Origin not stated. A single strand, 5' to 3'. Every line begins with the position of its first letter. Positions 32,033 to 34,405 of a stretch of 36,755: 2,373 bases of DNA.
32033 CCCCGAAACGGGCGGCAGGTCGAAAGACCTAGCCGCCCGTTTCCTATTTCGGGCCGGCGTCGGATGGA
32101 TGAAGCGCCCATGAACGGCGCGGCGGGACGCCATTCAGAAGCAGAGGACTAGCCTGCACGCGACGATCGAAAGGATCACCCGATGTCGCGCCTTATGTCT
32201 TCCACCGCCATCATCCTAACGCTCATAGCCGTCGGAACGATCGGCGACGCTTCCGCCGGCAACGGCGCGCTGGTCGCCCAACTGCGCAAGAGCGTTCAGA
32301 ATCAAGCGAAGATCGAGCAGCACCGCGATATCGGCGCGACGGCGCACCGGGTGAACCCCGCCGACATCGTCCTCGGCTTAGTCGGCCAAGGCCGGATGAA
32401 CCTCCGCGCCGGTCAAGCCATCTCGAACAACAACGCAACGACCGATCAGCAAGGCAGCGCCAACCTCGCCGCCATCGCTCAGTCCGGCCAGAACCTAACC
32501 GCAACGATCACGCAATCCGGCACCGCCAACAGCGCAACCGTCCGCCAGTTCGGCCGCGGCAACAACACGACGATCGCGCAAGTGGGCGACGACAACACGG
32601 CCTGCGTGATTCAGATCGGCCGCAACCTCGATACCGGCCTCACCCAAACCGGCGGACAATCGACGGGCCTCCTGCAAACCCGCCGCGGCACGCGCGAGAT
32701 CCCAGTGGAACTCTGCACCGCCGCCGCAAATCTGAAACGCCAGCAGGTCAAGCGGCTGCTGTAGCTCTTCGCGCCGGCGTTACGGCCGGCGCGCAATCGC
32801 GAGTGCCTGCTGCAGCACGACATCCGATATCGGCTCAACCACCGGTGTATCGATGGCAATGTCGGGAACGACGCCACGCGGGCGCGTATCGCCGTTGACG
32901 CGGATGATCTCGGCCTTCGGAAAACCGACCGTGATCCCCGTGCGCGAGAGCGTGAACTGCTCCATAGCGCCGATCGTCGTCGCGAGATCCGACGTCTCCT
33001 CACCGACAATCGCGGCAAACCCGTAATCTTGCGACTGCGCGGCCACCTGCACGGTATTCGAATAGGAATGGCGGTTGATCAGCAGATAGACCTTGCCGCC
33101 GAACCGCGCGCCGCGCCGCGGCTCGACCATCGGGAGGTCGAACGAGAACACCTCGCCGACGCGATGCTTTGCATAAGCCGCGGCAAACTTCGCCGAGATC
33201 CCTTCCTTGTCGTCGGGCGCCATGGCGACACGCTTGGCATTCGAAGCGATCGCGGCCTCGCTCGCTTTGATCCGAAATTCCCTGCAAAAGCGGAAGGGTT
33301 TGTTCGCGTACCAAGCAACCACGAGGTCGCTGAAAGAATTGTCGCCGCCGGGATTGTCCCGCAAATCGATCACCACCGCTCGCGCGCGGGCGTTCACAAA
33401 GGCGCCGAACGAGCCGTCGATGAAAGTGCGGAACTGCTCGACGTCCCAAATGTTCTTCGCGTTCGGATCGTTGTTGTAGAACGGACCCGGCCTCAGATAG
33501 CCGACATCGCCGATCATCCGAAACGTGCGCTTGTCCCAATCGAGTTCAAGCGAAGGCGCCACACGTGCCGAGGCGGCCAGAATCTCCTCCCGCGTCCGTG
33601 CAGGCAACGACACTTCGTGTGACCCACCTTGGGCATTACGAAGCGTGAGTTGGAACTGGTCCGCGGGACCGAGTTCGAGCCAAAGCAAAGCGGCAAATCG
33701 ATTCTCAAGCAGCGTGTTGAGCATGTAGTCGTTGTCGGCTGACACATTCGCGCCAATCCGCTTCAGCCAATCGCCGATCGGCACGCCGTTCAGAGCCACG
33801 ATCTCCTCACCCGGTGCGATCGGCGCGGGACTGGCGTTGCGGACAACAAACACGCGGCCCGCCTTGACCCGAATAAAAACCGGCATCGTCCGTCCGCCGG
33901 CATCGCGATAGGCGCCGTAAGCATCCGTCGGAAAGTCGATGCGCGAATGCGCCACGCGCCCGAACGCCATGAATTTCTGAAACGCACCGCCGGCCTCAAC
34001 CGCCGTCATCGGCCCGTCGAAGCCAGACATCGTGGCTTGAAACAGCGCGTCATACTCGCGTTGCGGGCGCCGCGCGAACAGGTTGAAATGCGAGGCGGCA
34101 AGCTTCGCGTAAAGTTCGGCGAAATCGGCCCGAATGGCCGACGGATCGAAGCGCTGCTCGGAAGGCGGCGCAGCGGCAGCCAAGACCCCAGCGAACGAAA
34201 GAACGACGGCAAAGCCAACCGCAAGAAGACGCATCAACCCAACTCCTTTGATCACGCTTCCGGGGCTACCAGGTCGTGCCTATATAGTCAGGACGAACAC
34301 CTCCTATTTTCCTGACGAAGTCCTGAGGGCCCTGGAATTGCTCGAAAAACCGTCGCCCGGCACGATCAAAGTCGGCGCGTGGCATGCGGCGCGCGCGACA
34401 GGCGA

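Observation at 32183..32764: Orphan curlin-repeat amyloid-type protein without any curli secretion or nucleation genes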

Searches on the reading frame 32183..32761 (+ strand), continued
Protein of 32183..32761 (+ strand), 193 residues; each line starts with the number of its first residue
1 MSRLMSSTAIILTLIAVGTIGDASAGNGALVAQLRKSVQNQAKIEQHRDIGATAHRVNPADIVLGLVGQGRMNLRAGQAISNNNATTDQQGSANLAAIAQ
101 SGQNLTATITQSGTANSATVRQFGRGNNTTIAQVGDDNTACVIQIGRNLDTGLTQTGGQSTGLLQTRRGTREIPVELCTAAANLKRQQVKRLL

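Call 46: find_related_loci(query=A1, collection=genome_contigs, flank=10000)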
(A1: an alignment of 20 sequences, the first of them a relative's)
Query A1 (193 aa) in genome_contigs; peptide patterns used: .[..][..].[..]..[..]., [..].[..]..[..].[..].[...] (x = any residue, [..] = any of these).
63 stretches matched a pattern; 9 encode a relative of the query (tblastn E <= 1e-3); 9 distinct loci.
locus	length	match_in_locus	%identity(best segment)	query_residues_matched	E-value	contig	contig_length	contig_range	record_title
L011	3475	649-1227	88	1-193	4e-109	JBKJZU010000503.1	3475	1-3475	MAG: Micropepsaceae bacterium isolate swi_bin.26 k127_148197, whole genome shotgun sequence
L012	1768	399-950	81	1-193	2e-97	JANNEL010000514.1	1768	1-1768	MAG: Alphaproteobacteria bacterium isolate OTE_75_metabat_39 OTE_75_k141_3743232, whole genome shotgun sequence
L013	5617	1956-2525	64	1-193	2e-74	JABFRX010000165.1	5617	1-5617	MAG: Alphaproteobacteria bacterium isolate S-RSF-IL-04 seq_6121, whole genome shotgun sequence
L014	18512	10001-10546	53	1-193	2e-48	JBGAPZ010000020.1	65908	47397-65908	MAG: Micropepsaceae bacterium isolate MAG_AAO_H10.59 AAOH10-59_opera_contig_1938, whole genome shotgun sequence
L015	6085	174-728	47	1-181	4e-44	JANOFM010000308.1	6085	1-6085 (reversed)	MAG: Alphaproteobacteria bacterium isolate SOY_64_metabat_57 SOY_64_k141_2657865, whole genome shotgun sequence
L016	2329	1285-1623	55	70-182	3e-34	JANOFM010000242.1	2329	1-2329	MAG: Alphaproteobacteria bacterium isolate SOY_64_metabat_57 SOY_64_k141_265024, whole genome shotgun sequence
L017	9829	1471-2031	58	1-193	1e-63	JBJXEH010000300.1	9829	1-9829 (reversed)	MAG: Micropepsaceae bacterium isolate P.bin.180 k127_5263106, whole genome shotgun sequence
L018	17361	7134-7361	57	106-180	3e-23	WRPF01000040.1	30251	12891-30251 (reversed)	MAG: Caulobacteraceae bacterium isolate X3_MaxBin.015 scaffold_960, whole genome shotgun sequence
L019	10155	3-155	65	131-180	4e-16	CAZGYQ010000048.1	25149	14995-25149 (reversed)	MAG TPA_asm: uncultured Caulobacteraceae bacterium isolate SRP287051_co2_171 genome assembly, contig: NODE_3997_length_2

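Call 52: find_homologous_proteins(query=A2, max_evalue=0.001)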
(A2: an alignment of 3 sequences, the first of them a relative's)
Query A2 (3 sequences) (159 aa, profile of the alignment): 318 proteins with E <= 0.001 among 8000 candidates; the best 120 are listed.
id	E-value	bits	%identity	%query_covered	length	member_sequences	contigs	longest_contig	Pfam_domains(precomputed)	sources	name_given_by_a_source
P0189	1.2e-66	241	100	100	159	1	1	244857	PF21112.5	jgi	jgi:glucose/arabinose dehydrogenase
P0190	6.7e-60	219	49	55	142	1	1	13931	-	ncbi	-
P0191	9.8e-55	203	77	100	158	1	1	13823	PF21112.5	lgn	-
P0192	1.9e-54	202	75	100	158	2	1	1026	PF21112.5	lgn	-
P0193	4.6e-54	200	77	79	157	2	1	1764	PF21112.5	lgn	-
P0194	1.5e-53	199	71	100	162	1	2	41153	PF21112.5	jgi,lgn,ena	-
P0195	1.7e-53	199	74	100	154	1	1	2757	PF21112.5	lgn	-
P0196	3.1e-53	198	78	100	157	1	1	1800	PF21112.5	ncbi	-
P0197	4.8e-53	197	76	100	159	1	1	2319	PF21112.5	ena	-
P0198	5.8e-53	197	77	100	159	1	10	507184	PF21112.5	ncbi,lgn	-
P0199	8.7e-53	196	75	100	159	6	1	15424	PF21112.5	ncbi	ncbi:MAG: curli-like amyloid fiber formation chaperone CsgH [Terricaulis sp.]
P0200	1.1e-52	196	74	100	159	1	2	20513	PF21112.5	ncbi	ncbi:MAG: curli-like amyloid fiber formation chaperone CsgH [Terricaulis sp.]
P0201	1.1e-52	196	71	86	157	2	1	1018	PF21112.5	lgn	-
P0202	3.5e-52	194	69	100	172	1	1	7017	PF21112.5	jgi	-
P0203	3.6e-52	194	74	100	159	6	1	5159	PF21112.5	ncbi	-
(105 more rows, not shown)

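Call 60: search_protein_families(library=ncbifam, proteins=[L006:8943-9446:+, L006:10001-10465:+, L007:1771-2274:+, L007:2781-3278:+, L018:5735-6238:+, L018:6906-7403:+, L006:9510-9986:+, P0044, P0054], max_evalue=0.01)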
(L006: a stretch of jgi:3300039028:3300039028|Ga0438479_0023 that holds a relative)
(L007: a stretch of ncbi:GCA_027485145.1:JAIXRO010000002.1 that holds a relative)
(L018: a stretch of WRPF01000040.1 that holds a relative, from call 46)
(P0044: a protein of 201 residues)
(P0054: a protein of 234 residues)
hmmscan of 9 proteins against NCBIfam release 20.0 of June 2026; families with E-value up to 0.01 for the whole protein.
L006:8943-9446:+ (168 aa): 2 families
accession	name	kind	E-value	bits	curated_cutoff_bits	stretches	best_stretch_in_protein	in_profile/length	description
NF007506.1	PRK10101.1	equivalog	3.3e-21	75.6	165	2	74-165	49-140/151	curli minor subunit CsgB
NF007470.1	PRK10051.1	equivalog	2.9e-11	43.5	160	2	88-165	49-128/150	curli major subunit CsgA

L006:10001-10465:+ (155 aa): 2 families
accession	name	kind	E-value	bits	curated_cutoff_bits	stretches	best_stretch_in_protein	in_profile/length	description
NF007506.1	PRK10101.1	equivalog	3.4e-10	39.9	165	1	41-108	73-140/151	curli minor subunit CsgB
NF007470.1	PRK10051.1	equivalog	1.7e-05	24.8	160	1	37-119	44-128/150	curli major subunit CsgA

L007:1771-2274:+ (168 aa): 2 families
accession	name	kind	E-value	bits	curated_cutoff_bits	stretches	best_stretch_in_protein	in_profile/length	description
NF007506.1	PRK10101.1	equivalog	9.5e-19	67.6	165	2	68-165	43-140/151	curli minor subunit CsgB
NF007470.1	PRK10051.1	equivalog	1.1e-11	44.9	160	2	26-94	65-134/150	curli major subunit CsgA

L007:2781-3278:+ (166 aa): 2 families
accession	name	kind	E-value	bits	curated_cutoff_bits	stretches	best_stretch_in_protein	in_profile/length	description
NF007506.1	PRK10101.1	equivalog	1.9e-10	40.7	165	1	51-121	69-139/151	curli minor subunit CsgB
NF007470.1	PRK10051.1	equivalog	6.1e-05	23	160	1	14-115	10-110/150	curli major subunit CsgA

L018:5735-6238:+ (168 aa): 2 families
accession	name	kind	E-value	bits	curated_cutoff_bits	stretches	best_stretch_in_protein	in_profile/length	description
NF007506.1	PRK10101.1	equivalog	1.8e-18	66.7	165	2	66-165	41-140/151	curli minor subunit CsgB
NF007470.1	PRK10051.1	equivalog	2.2e-11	43.9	160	2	25-96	63-136/150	curli major subunit CsgA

L018:6906-7403:+ (166 aa): 2 families
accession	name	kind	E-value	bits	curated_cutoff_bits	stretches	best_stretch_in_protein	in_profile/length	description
NF007506.1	PRK10101.1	equivalog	2.4e-11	43.6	165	1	62-142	42-122/151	curli minor subunit CsgB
NF007470.1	PRK10051.1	equivalog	1.6e-07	31.4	160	1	62-133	73-145/150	curli major subunit CsgA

L006:9510-9986:+ (159 aa): 2 families
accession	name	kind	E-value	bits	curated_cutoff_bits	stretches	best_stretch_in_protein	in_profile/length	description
NF041112.1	chap_CsgH_alph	subfamily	1.1e-24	86.3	35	1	67-153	1-88/91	curli-like amyloid fiber formation chaperone CsgH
NF007507.1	PRK10102.1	equivalog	0.0031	17.6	75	1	94-148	40-94/106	curli assembly chaperone CsgC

P0044 (201 aa): 2 families
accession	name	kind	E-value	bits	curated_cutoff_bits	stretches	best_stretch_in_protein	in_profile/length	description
NF007506.1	PRK10101.1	equivalog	1.4e-16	60.6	165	2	85-172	41-129/151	curli minor subunit CsgB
NF007470.1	PRK10051.1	equivalog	5.4e-12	45.9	160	1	51-167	27-144/150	curli major subunit CsgA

P0054 (234 aa): 2 families
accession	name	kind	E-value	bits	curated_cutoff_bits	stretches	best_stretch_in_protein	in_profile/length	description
NF007506.1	PRK10101.1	equivalog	5.4e-27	94.4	165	2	135-223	51-139/151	curli minor subunit CsgB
NF007470.1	PRK10051.1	equivalog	9.2e-14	51.6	160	1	97-212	31-149/150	curli major subunit CsgA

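Call 70: predict_structure(alignment_id=A3)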
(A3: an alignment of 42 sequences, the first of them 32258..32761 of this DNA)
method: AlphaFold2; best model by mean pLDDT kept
length: 168 residues; sequences in the alignment: 42
mean_pLDDT: 77.4   pTM: 0.69
mean pLDDT of the five models: 77.4, 72.3, 65.8, 62.0, 61.8
residues with pLDDT >= 90: 76; 70-90: 33; 50-70: 28; < 50: 31
segments of 3 or more residues with pLDDT < 50: 1-11, 24-33, 38-43
pLDDT, mean of each block of 10 residues (from residue 1): 43 58 47 48 60 77 87 90 93 93 96 96 95 95 94 85 57
secondary structure, 60 per line:
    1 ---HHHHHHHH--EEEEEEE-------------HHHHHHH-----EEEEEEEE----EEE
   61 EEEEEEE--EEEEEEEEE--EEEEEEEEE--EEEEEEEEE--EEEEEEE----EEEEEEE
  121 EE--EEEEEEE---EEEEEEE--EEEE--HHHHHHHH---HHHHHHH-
elements in order: H4-11 E14-20 H34-40 E46-53 E58-67 E70-78 E81-89 E92-100 E103-109 E114-122 E125-131 E135-141 E144-147 H150-157 H161-167

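Call 73: fold_search(model_id=the predicted structure, library=pdb)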
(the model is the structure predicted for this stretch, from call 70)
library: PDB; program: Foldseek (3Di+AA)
matches with E <= 10: 57; with E <= 0.001: 0
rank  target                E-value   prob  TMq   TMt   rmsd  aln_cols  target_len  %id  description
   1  8enq_A                3.6e-02  0.91  0.25  0.37  12.9        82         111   24  E. coli CsgA fibril (218-pixel box size) (released 2023-10-04)
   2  5kkd_A                3.0e-01  0.04  0.13  0.12  13.7       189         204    7  Truncated hemolysin A Y134A from P. mirabilis at 2.1 Angstroms resolution crystallized in a high salt condition (released 2017-03-22)
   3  5sz8_B                5.1e-01  0.02  0.13  0.12  14.5       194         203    9  Truncated hemolysin A Q125A/Y134A from P. mirabilis at 1.8 Angstroms resolution crystallized in a high salt condition (released 2017-03-22)
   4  5uyt_A                9.9e-01  0.01  0.07  0.05  13.4       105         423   11  Crystal structure of ice binding protein from an Antarctic bacterium Flavobacteriaceae (released 2017-10-25)
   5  4w8s                  1.3e+00  0.02  0.14  0.12  13.3       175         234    9  Crystal structure of truncated hemolysin A Q125S/Y134S from P. mirabilis at 1.5 Angstroms resolution (released 2015-10-07)
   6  4w8r                  1.3e+00  0.02  0.13  0.11  14.2       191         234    7  Crystal structure of hemolysin A Y134F from P. mirabilis at 1.5 Angstroms resolution (released 2015-10-07)
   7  3fy3                  1.6e+00  0.01  0.13  0.11  14.4       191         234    8  Crystal structure of truncated hemolysin A from P. mirabilis (released 2009-06-02)
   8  9qez_C                1.8e+00  0.02  0.17  0.17  11.2       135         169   10  Carbonic anhydrase mutant (released 2025-12-10)
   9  2cu2                  1.9e+00  0.04  0.14  0.09   8.7        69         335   19  Crystal structure of mannose-1-phosphate geranyltransferase from Thermus thermophilus HB8 (released 2006-08-08)
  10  2x5s_A                2.0e+00  0.09  0.18  0.10   6.3        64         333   20  Crystal structure of T. maritima GDP-mannose pyrophosphorylase in apo state. (released 2010-06-23)
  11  6k71_J                2.3e+00  0.01  0.12  0.06  11.8       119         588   11  eIF2 - eIF2B complex (released 2019-07-10)
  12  9lhr_A                2.3e+00  0.01  0.07  0.06  12.3        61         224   16  Crystal structure of Ice binding protein from Candidatus Cryosericum odellii SMC5 (released 2025-09-03)
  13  3vnp_A                2.8e+00  0.02  0.16  0.16  11.7       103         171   11  Crystal structure of hypothetical protein (GK2848) from Geobacillus Kaustophilus (released 2012-03-07)
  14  8b6f_AK               2.8e+00  0.01  0.16  0.13  11.2       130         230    8  Cryo-EM structure of NADH:ubiquinone oxidoreductase (complex-I) from respiratory supercomplex of Tetrahymena thermoph (released 2023-03-29)
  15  3jqy_B                2.9e+00  0.01  0.15  0.13  13.1       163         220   10  Crystal Structure of the polySia specific acetyltransferase NeuO (released 2010-08-18)
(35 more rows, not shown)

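Call 76: find_homologous_proteins(query=L009:1849-1977:+, max_evalue=0.01)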
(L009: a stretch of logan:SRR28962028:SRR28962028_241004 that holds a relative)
Query L009:1849-1977:+ (43 aa): 14 proteins with E <= 0.01 among 14 candidates.
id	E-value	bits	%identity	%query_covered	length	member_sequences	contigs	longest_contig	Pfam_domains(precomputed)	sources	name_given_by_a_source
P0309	2.3e-13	65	81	98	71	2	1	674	-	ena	-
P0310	3.1e-13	65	92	91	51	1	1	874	-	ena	-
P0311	6.8e-12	61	89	81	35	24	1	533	-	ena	-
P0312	8.0e-12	61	91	81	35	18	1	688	-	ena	-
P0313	2.2e-11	59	89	81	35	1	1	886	-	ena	-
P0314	3.8e-11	59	86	81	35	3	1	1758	-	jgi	jgi:hypothetical protein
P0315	4.8e-11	58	83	81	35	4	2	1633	-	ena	-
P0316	9.6e-11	57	91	81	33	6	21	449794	-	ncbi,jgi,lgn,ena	jgi:hypothetical protein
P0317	1.2e-10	57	86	81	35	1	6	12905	-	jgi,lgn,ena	jgi:drug/metabolite transporter superfamily protein YnfA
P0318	6.7e-10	55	82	79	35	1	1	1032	-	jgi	jgi:hypothetical protein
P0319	1.4e-9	54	83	81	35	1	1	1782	-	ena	-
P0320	4.0e-9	52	77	81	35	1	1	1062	-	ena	-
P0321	2.3e-8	50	70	100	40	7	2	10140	-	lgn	-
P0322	2.3e-7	47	89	65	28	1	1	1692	-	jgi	-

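Call 77: find_encoding_contigs(protein=P0316, flank=5000, max_places=6)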
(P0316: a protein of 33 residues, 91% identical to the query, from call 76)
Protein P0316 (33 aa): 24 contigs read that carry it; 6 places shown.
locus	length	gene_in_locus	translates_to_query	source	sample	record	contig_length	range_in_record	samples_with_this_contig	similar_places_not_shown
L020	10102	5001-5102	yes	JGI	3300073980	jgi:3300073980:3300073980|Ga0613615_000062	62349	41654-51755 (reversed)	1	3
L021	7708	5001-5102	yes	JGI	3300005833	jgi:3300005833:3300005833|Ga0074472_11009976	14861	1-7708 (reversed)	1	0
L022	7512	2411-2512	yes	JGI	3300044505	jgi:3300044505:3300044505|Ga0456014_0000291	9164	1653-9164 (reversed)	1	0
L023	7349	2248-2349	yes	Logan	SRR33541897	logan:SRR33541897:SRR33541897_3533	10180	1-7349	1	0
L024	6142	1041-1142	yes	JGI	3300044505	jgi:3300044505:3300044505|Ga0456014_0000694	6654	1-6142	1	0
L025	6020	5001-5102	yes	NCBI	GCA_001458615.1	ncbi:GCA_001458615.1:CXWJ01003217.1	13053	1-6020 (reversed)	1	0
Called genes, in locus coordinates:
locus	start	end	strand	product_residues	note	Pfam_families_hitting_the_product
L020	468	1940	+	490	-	PF01546:Peptidase_M20, PF07687:M20_dimer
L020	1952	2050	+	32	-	-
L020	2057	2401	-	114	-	PF00355:Rieske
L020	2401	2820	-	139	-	PF01878:EVE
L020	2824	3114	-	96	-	PF03795:YCII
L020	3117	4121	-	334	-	PF01210:NAD_Gly3P_dh_N, PF02558:ApbA, PF03807:F420_oxidored (faint), PF07479:NAD_Gly3P_dh_C, PF20618:GPD_NAD_C_bact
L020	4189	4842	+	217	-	PF00440:TetR_N, PF17935:TetR_C_27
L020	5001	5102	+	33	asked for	-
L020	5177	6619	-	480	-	PF03572:Peptidase_S41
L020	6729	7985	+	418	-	PF00486:Trans_reg_C, PF24575:TPR_Slam (faint), PF13176:TPR_7 (faint), PF13428:TPR_14 (faint), PF14559:TPR_19 (faint), PF00515:TPR_1 (faint), PF07719:TPR_2 (faint), PF13414:TPR_11 (weak), +4 more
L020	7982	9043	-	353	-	PF00814:TsaD, PF22521:HypF_C_2 (weak)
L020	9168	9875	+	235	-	PF02602:HEM4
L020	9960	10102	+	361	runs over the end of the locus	PF09731:Mitofilin (weak)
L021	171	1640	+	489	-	PF01546:Peptidase_M20, PF07687:M20_dimer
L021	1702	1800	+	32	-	-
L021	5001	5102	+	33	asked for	-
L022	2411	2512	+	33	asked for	-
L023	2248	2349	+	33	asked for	-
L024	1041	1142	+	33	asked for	-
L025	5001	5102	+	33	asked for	-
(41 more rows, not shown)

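Call 81: search_dna_similar(query=window:32183-32761:+, collection=plasmids, mode=protein, max_rows=25)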
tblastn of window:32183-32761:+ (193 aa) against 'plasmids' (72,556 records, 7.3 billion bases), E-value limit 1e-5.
No match.

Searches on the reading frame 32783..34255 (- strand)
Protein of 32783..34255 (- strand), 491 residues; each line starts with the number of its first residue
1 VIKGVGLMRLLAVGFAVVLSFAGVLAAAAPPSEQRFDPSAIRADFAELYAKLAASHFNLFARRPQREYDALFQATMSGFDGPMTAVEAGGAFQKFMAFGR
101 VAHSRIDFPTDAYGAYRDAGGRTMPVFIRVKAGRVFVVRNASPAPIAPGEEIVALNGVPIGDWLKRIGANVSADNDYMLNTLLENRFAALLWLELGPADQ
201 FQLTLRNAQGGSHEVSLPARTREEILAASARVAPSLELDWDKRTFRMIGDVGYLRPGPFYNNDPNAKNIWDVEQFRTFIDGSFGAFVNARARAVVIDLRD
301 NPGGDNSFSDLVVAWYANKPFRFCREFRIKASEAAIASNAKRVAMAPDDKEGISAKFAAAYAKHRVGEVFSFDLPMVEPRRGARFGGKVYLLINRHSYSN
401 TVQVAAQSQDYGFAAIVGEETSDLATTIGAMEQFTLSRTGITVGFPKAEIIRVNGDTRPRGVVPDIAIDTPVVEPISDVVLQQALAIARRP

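Call 3: search_protein_families(library=pfam, proteins=[window:32783-34255:-], max_evalue=1)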
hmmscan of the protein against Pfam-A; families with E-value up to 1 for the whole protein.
window:32783-34255:- (491 aa): 2 families
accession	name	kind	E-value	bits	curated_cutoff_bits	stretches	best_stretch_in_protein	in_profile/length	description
PF03572.23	Peptidase_S41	-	4.4e-14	52.9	24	1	283-467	22-164/165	Peptidase family S41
PF21558.3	Pept_S41_N_bact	-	0.02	15.2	27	1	143-176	17-50/87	Bacteroidetes, Peptidase, S41 family, N-terminal domain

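Call 4: search_protein_families(library=ncbifam, proteins=[window:32783-34255:-], max_evalue=1)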
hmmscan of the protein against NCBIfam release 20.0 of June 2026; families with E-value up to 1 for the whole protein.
window:32783-34255:- (491 aa): 4 families
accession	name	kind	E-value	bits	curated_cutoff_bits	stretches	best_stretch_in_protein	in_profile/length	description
NF033424.1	chlamy_CPAF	equivalog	7.5e-11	41.3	250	3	250-339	304-381/564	protease-like activity factor CPAF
NF008388.1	PRK11186.1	exception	3.4e-06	25.7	825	1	384-470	437-528/663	carboxy terminal-processing peptidase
TIGR00225.1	prc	subfamily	3.4e-05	23.1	218.6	2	387-474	236-320/335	C-terminal processing peptidase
NF051464.1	tail_spec_CT441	exception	0.00076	18.3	700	1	385-437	441-490/645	tail-specific protease Tsp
